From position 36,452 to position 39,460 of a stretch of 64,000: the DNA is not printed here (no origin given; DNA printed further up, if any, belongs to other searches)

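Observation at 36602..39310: HdrA homologue split by an inserted glutamate-synthase-small-subunit-type NAD(P)H domain (HdrL-like) next to a canonical HdrA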

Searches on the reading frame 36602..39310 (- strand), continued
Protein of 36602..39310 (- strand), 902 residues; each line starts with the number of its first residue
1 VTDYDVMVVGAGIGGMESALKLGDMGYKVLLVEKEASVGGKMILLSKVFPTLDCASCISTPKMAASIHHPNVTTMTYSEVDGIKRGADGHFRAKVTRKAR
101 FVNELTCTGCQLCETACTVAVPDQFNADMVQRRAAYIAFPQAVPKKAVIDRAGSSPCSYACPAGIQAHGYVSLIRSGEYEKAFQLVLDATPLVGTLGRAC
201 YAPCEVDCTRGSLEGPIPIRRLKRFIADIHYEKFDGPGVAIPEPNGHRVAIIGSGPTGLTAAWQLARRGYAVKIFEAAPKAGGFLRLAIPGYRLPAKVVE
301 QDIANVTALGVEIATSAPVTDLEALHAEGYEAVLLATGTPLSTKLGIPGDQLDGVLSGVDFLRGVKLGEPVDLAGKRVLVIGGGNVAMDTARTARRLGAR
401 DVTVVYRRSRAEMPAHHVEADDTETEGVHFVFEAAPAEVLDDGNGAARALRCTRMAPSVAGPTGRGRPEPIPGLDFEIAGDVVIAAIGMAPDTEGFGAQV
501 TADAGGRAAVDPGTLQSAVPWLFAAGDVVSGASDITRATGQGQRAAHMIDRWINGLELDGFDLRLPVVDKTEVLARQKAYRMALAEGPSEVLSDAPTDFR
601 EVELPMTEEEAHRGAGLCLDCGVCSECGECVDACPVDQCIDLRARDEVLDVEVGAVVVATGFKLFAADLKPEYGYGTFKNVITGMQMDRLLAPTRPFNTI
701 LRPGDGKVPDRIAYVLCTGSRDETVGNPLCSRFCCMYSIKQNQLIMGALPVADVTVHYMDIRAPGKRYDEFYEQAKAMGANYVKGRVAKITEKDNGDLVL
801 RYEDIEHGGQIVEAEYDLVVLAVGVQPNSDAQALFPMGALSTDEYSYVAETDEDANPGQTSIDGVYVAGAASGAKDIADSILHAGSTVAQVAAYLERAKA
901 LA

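Call 40: find_encoding_contigs(protein=P0287, flank=7000, max_places=1)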
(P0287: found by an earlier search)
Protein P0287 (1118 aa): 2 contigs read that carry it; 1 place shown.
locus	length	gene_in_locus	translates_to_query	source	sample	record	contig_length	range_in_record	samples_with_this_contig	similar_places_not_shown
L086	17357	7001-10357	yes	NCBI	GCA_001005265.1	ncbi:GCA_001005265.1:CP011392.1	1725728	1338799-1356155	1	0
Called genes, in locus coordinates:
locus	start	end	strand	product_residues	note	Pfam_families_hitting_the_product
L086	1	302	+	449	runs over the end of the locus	PF04060:FeS, PF03599:CdhD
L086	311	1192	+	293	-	PF00809:Pterin_bind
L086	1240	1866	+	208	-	PF12654:DUF3786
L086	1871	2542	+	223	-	PF00072:Response_reg, PF08281:Sigma70_r4_2 (weak), PF00196:GerE, PF13384:HTH_23 (faint)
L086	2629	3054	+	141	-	-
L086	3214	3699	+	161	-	-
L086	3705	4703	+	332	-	PF00665:rve (weak), PF13610:DDE_Tnp_IS240, PF13683:rve_3 (weak)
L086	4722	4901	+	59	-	-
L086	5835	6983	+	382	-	PF12838:Fer4_7 (weak), PF13183:Fer4_8, PF13187:Fer4_9, PF13237:Fer4_10, PF13534:Fer4_17 (weak), PF02754:CCG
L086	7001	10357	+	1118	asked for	PF00890:FAD_binding_2, PF12831:FAD_oxidored, PF13450:NAD_binding_8, PF14691:Fer4_20, PF07992:Pyr_redox_2, PF13450:NAD_binding_8, PF13738:Pyr_redox_3, PF12838:Fer4_7, +14 more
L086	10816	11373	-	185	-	PF02283:CobU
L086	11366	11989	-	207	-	PF00300:His_Phos_1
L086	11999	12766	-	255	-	PF02654:CobS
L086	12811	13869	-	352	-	PF02277:DBI_PRT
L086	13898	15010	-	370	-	PF02885:Glycos_trans_3N, PF00591:Glycos_transf_3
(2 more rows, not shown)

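Call 41: find_encoding_contigs(protein=P0155, flank=7000, max_places=1)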
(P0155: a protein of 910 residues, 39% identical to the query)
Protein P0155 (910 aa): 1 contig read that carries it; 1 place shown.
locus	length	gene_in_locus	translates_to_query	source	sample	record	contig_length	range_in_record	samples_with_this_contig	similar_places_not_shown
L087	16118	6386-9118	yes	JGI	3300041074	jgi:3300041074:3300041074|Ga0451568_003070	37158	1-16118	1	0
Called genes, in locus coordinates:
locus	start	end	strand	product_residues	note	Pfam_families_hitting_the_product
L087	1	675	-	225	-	?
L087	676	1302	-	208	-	-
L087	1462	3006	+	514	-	PF00501:AMP-binding, PF13193:AMP-binding_C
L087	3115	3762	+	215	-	PF00440:TetR_N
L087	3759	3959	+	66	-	-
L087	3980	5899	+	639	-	PF02730:AFOR_N, PF01314:AFOR_C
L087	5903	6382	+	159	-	PF13237:Fer4_10 (weak), PF13247:Fer4_11, PF25160:LdpA_Fe-S-bd (weak), PF12838:Fer4_7, PF13187:Fer4_9 (weak), PF00037:Fer4, PF12797:Fer4_2 (weak), PF12837:Fer4_6, +3 more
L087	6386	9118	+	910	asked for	PF00070:Pyr_redox (weak), PF12831:FAD_oxidored (weak), PF13450:NAD_binding_8, PF00037:Fer4 (weak), PF14691:Fer4_20, PF00890:FAD_binding_2 (weak), PF07992:Pyr_redox_2, PF13450:NAD_binding_8, +11 more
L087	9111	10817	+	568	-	PF00890:FAD_binding_2 (weak), PF07992:Pyr_redox_2, PF12831:FAD_oxidored (weak), PF13450:NAD_binding_8, PF00037:Fer4 (weak), PF12838:Fer4_7, PF13187:Fer4_9, PF13237:Fer4_10 (weak), +5 more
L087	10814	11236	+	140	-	PF02662:FlpD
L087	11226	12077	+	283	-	PF13183:Fer4_8 (weak)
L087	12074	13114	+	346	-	PF13183:Fer4_8 (weak), PF17179:Fer4_22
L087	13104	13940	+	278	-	PF00970:FAD_binding_6, PF00175:NAD_binding_1, PF10418:DHODB_Fe-S_bind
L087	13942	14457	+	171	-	PF13187:Fer4_9 (faint), PF13183:Fer4_8, PF13237:Fer4_10 (weak)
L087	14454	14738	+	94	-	PF02597:ThiS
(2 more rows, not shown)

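Call 42: find_encoding_contigs(protein=P0133, flank=7000, max_places=1)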
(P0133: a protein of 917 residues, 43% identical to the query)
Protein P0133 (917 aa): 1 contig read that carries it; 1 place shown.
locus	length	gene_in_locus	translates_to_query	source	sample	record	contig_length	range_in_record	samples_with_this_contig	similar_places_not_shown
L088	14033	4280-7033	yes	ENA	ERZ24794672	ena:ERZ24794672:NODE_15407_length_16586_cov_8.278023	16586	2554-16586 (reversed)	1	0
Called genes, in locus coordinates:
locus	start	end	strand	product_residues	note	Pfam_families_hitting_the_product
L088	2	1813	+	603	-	?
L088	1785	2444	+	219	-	PF00072:Response_reg, PF00196:GerE, PF08281:Sigma70_r4_2 (weak)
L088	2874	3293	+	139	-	PF00072:Response_reg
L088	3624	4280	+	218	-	PF02518:HATPase_c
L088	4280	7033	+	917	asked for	PF00070:Pyr_redox (weak), PF00890:FAD_binding_2 (weak), PF01266:DAO (weak), PF12831:FAD_oxidored, PF14691:Fer4_20, PF07992:Pyr_redox_2, PF13450:NAD_binding_8, PF13738:Pyr_redox_3, +13 more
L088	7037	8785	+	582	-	PF00890:FAD_binding_2 (weak), PF01266:DAO (weak), PF07992:Pyr_redox_2, PF12831:FAD_oxidored (weak), PF13450:NAD_binding_8 (weak), PF00037:Fer4 (weak), PF12838:Fer4_7, PF14697:Fer4_21, +5 more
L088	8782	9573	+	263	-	PF02662:FlpD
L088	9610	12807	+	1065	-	PF07992:Pyr_redox_2, PF12831:FAD_oxidored, PF00037:Fer4 (weak), PF12838:Fer4_7 (weak), PF13237:Fer4_10 (weak), PF00890:FAD_binding_2 (weak), PF07992:Pyr_redox_2, PF12838:Fer4_7, +13 more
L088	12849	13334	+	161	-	PF02662:FlpD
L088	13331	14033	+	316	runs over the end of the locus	PF13187:Fer4_9 (faint), PF13237:Fer4_10 (faint), PF00037:Fer4 (faint), PF12797:Fer4_2 (faint), PF13746:Fer4_18 (faint), PF13183:Fer4_8 (weak)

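Call 43: find_encoding_contigs(protein=P0124, flank=7000, max_places=1)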
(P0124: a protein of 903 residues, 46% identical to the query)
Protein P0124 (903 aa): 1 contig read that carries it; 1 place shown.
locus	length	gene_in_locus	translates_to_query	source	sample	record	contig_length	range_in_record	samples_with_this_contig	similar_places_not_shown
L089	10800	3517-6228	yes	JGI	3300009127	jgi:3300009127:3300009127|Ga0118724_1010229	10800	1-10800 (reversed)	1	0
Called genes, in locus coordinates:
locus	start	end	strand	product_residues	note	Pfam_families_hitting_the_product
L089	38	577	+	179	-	PF07690:MFS_1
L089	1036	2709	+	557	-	PF00581:Rhodanese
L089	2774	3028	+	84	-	PF01206:TusA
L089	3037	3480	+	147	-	PF02662:FlpD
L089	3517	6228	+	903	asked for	PF00890:FAD_binding_2, PF01266:DAO (weak), PF07992:Pyr_redox_2 (weak), PF12831:FAD_oxidored (weak), PF14691:Fer4_20, PF07992:Pyr_redox_2, PF13738:Pyr_redox_3, PF00070:Pyr_redox, +13 more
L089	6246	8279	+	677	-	PF07992:Pyr_redox_2 (faint), PF00890:FAD_binding_2 (weak), PF01266:DAO (weak), PF12831:FAD_oxidored, PF13450:NAD_binding_8 (weak), PF12838:Fer4_7, PF13187:Fer4_9 (weak), PF13237:Fer4_10 (weak), +3 more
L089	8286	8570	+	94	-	-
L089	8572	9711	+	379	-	PF13183:Fer4_8, PF13187:Fer4_9, PF13237:Fer4_10 (weak), PF13534:Fer4_17 (weak), PF13746:Fer4_18 (faint), PF02754:CCG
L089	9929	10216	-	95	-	-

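Call 62: find_encoding_contigs(protein=P0147, flank=6000, max_places=1)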
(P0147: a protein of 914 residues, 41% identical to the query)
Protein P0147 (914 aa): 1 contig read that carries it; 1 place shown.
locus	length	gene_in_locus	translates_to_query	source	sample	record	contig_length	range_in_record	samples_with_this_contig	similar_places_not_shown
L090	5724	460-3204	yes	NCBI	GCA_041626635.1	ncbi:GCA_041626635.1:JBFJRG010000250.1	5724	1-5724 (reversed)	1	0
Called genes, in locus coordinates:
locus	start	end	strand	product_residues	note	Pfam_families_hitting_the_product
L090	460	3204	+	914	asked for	PF00070:Pyr_redox (faint), PF00890:FAD_binding_2 (faint), PF01134:GIDA (faint), PF01262:AlaDh_PNT_C (faint), PF12831:FAD_oxidored (weak), PF14691:Fer4_20, PF07992:Pyr_redox_2, PF13450:NAD_binding_8 (weak), +5 more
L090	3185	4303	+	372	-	PF13237:Fer4_10, PF13183:Fer4_8, PF13187:Fer4_9, PF13534:Fer4_17, PF02754:CCG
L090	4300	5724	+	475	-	?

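Call 63: find_encoding_contigs(protein=P0161, flank=6000, max_places=1)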
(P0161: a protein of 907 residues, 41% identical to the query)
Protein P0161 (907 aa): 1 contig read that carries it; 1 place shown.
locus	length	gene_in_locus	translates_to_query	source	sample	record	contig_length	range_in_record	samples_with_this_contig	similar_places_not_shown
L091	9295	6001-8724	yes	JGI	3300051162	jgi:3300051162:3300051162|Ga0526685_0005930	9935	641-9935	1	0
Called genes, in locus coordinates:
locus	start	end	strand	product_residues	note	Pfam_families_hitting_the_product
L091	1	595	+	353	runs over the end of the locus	PF21294:Polysacc_lyase_14 (weak)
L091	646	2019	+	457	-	PF19842:YqeC, PF12804:NTP_transf_3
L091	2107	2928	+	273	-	PF02625:XdhC_CoxI, PF01266:DAO (faint), PF13478:XdhC_C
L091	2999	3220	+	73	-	-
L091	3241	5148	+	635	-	PF02730:AFOR_N, PF01314:AFOR_C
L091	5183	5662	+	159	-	PF14697:Fer4_21 (faint), PF13237:Fer4_10 (weak), PF13247:Fer4_11, PF12838:Fer4_7 (weak), PF13187:Fer4_9 (weak), PF00037:Fer4, PF12797:Fer4_2 (weak), PF12837:Fer4_6 (weak), +2 more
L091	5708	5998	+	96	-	PF02597:ThiS, PF09138:Urm1 (weak)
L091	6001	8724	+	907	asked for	PF07992:Pyr_redox_2 (weak), PF12831:FAD_oxidored (weak), PF13450:NAD_binding_8 (weak), PF12837:Fer4_6 (weak), PF14691:Fer4_20, PF07992:Pyr_redox_2, PF13450:NAD_binding_8 (weak), PF07992:Pyr_redox_2 (weak), +10 more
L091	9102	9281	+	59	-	-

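Call 69: predict_structure(alignment_id=A1)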
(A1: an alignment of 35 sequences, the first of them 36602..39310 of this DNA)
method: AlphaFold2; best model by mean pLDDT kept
length: 902 residues; sequences in the alignment: 35
mean_pLDDT: 69.9   pTM: 0.53
mean pLDDT of the five models: 69.9, 67.5, 66.8, 61.2, 61.0
residues with pLDDT >= 90: 162; 70-90: 344; 50-70: 199; < 50: 197
segments of 3 or more residues with pLDDT < 50: 36-60, 117-159, 203-216, 290-292, 339-342, 462-465, 564-601, 619-626, 662-672, 692-699, 718-739, 760-770, 824-827
pLDDT, mean of each block of 10 residues (from residue 1): 81 80 92 60 47 39 67 80 84 80 59 48 29 26 31 41 63 73 84 75 44 47 82 75 93 90 95 87 67 68 89 89 91 78 70 85 75 92 80 89 90 63 83 92 92 82 57 92 79 72 80 90 87 73 94 89 48 41 40 44 69 64 50 69 74 87 39 60 64 42 68 66 31 38 66 73 39 61 72 85 73 87 54 72 76 83 86 64 86 83 53
secondary structure, 60 per line:
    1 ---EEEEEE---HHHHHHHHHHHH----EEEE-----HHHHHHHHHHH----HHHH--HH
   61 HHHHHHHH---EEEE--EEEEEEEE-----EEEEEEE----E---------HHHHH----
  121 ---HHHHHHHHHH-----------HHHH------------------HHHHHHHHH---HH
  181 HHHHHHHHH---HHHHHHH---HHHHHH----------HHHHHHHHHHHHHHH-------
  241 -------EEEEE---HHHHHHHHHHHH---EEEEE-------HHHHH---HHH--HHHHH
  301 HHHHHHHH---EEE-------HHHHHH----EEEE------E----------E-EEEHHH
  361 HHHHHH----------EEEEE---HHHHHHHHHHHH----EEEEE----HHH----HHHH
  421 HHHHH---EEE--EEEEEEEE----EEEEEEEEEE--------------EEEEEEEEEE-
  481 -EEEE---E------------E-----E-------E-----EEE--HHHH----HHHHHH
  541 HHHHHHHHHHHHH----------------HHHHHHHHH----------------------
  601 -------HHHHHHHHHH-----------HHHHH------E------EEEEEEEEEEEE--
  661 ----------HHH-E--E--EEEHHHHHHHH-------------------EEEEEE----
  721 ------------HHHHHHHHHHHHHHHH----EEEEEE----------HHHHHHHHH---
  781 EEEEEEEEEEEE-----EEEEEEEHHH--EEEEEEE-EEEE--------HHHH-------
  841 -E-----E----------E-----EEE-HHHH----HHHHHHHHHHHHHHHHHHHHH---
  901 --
elements in order (helices of 4 or more, strands of 3 or more residues): E4-9 H13-24 E29-32 H38-48 H53-56 H59-68 E72-75 E78-85 E91-97 H112-116 H124-133 H145-148 H167-175 H179-189 H193-199 H203-208 H219-233 E248-252 H256-267 E271-275 H283-287 H296-308 E312-314 H322-327 E332-335 E355-357 H358-366 E377-381 H385-396 E401-405 H417-425 E429-431 E434-441 E446-455 E470-479 E482-485 E522-524 H527-530 H535-553 H570-578 H608-617 H629-633 E647-658 E681-683 H684-691 E711-716 H733-748 E753-758 H769-777 E781-792 E798-804 E810-816 E818-821 H830-833 E865-867 H869-872 H877-897

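Call 72: fold_search(model_id=the predicted structure, library=pdb)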
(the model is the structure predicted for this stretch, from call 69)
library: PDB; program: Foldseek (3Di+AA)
matches with E <= 10: 1943; with E <= 0.001: 550
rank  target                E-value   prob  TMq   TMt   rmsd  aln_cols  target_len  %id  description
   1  9bov_A                1.1e-38  1.00  0.45  0.35   4.2       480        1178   40  Structure of electron bifurcating Nfn-ABC complexed with NAD from Caldicellulosiruptor saccharolyticus (released 2025-03-05)
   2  8oh5_C                1.5e-38  1.00  0.46  0.36   6.9       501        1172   38  Cryo-EM structure of the electron bifurcating transhydrogenase StnABC complex from Sporomusa Ovata (state 2) (released 2023-09-13)
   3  9n5u_A                4.0e-38  1.00  0.46  0.43   7.0       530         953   38  Structure of the Thermococcus sibiricus NfnABC complex (released 2025-05-07)
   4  9n5v_A                7.6e-36  1.00  0.45  0.43   5.7       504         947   39  Structure of the NAD(H)-bound Thermococcus sibiricus NfnABC complex (released 2025-05-07)
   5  5jca_L                1.4e-31  1.00  0.40  0.73   3.7       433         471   35  NADP(H) bound NADH-dependent Ferredoxin:NADP Oxidoreductase (NfnI) from Pyrococcus furiosus (released 2017-04-12)
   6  5jfc_L                5.2e-31  1.00  0.39  0.73   3.8       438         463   34  NADH-dependent Ferredoxin:NADP Oxidoreductase (NfnI) from Pyrococcus furiosus (released 2017-04-12)
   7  4ylf_B                1.2e-30  1.00  0.40  0.73   4.0       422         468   36  Insights into flavin-based electron bifurcation via the NADH-dependent reduced ferredoxin-NADP oxidoreductase structur (released 2015-07-08)
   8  5vj7_A                1.1e-29  1.00  0.39  0.72   3.8       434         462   34  Ferredoxin NADP Oxidoreductase (Xfn) (released 2017-07-19)
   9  6s6s_E                6.1e-28  1.00  0.39  0.72   3.7       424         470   31  Structure of Azospirillum brasilense Glutamate Synthase in a4b4 oligomeric state. (released 2019-09-11)
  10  1h7x_A                1.6e-27  1.00  0.38  0.34  23.3       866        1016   18  Dihydropyrimidine dehydrogenase (DPD) from pig, ternary complex of a mutant enzyme (C671A), NADPH and 5-fluorouracil (released 2001-02-23)
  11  8f5w_C                2.2e-27  1.00  0.39  0.35  23.2       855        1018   18  Dihydropyrimidine Dehydrogenase (DPD) C671S Mutant Soaked with Dihydrothymine and NADPH Quasi-Anaerobically (released 2023-02-01)
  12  1h7w_B                3.1e-27  1.00  0.39  0.35  23.2       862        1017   19  Dihydropyrimidine dehydrogenase (DPD) from pig (released 2001-02-23)
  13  1h7w_A                3.3e-27  1.00  0.39  0.35  23.3       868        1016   18  Dihydropyrimidine dehydrogenase (DPD) from pig (released 2001-02-23)
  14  8f6n_C                4.1e-27  1.00  0.38  0.35  23.1       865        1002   18  Dihydropyrimidine Dehydrogenase (DPD) C671S Mutant Soaked with Thymine Quasi-Anaerobically (released 2023-02-01)
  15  6s6t_E                5.9e-27  1.00  0.40  0.72   4.4       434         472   30  Structure of Azospirillum brasilense Glutamate Synthase in a4b3 oligomeric state (released 2019-09-11)
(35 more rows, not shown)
